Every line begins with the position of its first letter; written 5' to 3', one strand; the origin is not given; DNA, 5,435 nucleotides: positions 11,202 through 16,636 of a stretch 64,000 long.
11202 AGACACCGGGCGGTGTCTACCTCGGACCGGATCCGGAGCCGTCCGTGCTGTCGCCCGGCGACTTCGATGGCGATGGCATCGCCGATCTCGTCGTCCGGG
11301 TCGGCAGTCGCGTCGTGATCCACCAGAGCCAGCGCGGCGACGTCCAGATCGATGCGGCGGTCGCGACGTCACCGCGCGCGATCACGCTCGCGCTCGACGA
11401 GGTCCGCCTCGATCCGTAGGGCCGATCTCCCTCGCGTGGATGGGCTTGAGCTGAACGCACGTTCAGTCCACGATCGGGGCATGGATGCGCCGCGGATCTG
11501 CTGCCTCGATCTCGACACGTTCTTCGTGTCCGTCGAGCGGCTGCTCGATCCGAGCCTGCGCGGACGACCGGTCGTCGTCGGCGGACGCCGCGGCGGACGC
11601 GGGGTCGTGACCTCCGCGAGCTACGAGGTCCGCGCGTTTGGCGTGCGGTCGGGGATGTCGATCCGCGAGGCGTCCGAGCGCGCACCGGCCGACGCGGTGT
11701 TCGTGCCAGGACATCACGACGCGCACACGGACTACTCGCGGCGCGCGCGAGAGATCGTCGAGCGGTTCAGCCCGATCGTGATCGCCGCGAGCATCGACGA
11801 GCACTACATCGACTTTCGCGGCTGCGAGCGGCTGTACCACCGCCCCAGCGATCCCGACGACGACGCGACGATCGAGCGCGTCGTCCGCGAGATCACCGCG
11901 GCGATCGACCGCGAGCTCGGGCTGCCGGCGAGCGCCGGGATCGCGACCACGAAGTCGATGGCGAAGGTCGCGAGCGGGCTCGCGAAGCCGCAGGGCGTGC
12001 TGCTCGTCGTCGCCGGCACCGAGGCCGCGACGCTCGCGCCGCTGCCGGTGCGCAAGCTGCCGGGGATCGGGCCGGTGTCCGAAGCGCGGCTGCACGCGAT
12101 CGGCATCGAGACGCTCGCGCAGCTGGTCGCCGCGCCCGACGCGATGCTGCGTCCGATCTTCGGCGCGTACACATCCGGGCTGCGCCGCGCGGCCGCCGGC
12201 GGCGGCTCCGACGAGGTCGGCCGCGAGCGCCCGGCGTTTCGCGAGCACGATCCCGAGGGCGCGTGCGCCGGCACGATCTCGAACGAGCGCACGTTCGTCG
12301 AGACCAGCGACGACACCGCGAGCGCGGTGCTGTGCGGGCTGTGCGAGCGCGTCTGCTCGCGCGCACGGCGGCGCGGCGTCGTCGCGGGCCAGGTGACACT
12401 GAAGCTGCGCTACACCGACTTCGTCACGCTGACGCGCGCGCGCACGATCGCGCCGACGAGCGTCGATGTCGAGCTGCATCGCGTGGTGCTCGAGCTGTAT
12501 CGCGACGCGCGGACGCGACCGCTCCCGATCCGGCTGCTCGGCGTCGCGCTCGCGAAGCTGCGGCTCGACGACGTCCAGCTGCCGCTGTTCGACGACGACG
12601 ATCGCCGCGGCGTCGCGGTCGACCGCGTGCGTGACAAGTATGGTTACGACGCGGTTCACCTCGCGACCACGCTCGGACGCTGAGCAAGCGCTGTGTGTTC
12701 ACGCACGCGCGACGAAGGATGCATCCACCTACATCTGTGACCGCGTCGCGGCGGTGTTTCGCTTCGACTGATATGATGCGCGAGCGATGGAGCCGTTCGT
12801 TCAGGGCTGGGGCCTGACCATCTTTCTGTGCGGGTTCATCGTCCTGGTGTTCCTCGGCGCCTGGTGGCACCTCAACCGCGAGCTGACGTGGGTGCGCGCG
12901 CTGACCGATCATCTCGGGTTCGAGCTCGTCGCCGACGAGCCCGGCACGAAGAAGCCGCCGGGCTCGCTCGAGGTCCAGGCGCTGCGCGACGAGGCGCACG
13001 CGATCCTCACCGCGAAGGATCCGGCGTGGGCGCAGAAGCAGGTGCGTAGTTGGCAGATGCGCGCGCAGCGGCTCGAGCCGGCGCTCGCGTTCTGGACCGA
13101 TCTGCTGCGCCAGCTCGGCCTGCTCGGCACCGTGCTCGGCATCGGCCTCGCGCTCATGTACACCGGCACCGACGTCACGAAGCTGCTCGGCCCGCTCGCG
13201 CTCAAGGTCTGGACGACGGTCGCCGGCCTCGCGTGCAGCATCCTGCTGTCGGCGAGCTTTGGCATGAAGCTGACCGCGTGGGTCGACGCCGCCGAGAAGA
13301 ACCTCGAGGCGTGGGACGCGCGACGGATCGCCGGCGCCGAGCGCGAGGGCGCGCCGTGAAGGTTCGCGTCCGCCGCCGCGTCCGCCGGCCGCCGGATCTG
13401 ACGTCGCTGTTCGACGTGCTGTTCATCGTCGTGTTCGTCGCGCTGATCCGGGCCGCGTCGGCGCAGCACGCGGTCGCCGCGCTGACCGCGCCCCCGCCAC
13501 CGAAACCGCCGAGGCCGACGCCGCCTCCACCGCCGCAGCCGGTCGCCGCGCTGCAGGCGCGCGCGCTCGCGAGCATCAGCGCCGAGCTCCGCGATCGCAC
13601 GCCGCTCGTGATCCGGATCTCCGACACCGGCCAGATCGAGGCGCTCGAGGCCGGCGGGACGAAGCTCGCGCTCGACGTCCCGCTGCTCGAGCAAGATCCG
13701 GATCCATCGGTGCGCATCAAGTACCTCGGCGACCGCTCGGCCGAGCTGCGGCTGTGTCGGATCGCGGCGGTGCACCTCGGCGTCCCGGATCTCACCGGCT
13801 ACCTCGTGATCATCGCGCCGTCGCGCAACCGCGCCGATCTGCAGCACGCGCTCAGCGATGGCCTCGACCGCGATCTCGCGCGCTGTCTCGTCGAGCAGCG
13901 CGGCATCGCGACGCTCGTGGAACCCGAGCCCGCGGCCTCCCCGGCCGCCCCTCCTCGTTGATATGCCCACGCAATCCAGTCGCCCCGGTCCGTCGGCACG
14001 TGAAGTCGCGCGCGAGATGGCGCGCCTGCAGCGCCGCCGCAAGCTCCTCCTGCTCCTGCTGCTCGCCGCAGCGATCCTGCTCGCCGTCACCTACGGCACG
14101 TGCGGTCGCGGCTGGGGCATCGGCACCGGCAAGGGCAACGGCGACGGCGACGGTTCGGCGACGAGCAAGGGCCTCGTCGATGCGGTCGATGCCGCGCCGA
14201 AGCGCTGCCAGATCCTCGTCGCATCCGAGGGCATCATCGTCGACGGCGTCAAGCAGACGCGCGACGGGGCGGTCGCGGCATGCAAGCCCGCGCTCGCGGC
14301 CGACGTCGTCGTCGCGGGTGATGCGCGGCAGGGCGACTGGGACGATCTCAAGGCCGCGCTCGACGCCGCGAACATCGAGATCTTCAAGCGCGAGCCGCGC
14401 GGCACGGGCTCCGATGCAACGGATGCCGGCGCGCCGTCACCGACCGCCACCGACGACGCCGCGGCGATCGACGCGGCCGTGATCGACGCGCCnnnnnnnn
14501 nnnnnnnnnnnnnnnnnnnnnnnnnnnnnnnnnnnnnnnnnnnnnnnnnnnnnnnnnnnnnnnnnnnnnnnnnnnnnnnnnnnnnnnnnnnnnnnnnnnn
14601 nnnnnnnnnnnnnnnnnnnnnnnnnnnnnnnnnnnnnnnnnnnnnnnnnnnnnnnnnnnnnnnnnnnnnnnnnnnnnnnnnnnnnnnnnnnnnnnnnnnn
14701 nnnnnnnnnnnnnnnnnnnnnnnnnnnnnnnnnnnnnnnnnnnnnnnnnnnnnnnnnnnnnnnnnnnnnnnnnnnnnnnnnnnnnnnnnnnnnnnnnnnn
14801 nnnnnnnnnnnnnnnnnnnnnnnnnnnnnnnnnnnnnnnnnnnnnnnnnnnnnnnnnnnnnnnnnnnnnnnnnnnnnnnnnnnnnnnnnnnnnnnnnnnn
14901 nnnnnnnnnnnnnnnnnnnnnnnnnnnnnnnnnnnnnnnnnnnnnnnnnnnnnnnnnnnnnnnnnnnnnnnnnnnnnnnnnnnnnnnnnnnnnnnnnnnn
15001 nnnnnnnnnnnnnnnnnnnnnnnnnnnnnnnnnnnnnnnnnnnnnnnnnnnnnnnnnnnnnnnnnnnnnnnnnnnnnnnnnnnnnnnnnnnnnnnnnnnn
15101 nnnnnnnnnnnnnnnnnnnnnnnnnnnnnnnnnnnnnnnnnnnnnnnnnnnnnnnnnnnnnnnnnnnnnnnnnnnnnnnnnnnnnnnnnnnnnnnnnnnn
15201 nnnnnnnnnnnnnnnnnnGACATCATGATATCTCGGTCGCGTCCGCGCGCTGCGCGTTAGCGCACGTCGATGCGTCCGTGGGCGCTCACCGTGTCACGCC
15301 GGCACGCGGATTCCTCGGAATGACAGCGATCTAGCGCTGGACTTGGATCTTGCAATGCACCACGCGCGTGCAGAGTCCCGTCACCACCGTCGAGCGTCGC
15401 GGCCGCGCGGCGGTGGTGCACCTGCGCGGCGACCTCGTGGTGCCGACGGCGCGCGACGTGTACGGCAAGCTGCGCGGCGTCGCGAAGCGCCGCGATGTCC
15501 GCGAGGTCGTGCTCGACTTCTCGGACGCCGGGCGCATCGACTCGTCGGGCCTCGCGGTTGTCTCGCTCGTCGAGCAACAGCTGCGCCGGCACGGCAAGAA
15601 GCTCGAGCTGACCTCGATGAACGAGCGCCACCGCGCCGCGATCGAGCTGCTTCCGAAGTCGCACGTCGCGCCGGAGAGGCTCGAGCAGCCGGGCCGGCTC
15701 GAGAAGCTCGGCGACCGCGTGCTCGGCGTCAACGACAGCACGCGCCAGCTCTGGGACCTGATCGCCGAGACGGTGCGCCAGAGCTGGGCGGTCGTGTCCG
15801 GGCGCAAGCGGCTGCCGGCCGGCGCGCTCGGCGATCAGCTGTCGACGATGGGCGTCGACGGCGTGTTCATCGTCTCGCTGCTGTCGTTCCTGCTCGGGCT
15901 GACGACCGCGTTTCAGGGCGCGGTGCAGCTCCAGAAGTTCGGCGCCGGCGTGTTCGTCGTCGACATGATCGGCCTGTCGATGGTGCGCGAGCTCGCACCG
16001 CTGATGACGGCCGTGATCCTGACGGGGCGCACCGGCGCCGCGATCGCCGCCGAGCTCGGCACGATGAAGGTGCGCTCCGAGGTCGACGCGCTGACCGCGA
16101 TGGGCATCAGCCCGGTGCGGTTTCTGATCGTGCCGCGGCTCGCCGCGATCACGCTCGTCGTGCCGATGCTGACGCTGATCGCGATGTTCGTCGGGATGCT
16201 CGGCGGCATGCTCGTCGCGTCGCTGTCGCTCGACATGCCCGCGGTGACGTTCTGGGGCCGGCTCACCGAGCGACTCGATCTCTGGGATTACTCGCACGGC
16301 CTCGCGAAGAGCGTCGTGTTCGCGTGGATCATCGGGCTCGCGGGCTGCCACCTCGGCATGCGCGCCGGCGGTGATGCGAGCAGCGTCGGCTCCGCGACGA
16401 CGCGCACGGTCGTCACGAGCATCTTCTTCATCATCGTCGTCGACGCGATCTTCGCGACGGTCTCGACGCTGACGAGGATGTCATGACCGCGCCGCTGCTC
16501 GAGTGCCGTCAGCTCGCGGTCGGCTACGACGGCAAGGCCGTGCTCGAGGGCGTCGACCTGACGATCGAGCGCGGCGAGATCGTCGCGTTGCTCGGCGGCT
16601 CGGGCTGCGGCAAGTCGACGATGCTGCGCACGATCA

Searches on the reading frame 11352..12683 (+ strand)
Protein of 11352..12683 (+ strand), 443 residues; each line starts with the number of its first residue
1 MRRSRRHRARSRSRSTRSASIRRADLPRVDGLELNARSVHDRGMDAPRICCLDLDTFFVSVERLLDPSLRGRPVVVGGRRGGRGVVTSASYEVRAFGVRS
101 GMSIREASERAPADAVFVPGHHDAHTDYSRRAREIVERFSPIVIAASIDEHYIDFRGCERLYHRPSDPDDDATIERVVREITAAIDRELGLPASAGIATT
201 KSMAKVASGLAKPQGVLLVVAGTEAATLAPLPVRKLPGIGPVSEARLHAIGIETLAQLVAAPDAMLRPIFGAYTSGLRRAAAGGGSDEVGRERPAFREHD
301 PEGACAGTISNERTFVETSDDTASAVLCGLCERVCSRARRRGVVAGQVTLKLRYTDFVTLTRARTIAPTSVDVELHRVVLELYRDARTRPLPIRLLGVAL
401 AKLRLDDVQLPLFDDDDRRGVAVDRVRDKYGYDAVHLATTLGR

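Call 72: search_protein_families(library=pfam, proteins=[window:11352-12683:+], max_evalue=0.001)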
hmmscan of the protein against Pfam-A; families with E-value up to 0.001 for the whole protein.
window:11352-12683:+ (443 aa): 4 families
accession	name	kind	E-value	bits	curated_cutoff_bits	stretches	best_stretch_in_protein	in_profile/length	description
PF00817.25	IMS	-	4.5e-41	140.6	23.2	1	52-208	1-147/148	impB/mucB/samB family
PF11799.13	IMS_C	-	1.7e-20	73.9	20.7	1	309-409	4-106/109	impB/mucB/samB family C-terminal domain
PF11798.14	IMS_HHH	-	2.9e-07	30.8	24.4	1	226-252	6-32/32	IMS family HHH motif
PF21999.2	IMS_HHH_1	-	0.00054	20.8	27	0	235-272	2-39/53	DNA polymerase-iota, thumb domain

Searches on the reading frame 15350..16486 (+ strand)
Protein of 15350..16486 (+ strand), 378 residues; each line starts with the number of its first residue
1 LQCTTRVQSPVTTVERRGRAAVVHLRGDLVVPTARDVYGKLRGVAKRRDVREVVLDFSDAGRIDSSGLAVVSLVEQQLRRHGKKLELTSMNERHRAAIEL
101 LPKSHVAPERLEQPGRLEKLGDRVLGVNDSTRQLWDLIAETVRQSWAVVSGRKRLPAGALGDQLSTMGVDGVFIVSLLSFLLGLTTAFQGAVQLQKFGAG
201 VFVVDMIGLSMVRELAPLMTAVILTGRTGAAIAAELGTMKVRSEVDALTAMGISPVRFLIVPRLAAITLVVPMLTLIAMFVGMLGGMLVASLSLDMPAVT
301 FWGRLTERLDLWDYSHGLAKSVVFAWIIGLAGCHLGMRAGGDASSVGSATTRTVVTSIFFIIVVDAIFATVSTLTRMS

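Call 72: search_protein_families(library=pfam, proteins=[window:15350-16486:+], max_evalue=0.001)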
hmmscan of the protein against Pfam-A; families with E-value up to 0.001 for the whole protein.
window:15350-16486:+ (378 aa): 3 families
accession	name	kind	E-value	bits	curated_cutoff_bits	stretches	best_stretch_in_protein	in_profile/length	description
PF02405.21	MlaE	-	3.9e-73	246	22.5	1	162-370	3-211/212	Permease MlaE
PF01740.26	STAS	-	1.5e-10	41.2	22.6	1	14-101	4-91/106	STAS domain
PF13466.11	STAS_2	-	7.3e-10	39.3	29.2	1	23-100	1-76/80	STAS domain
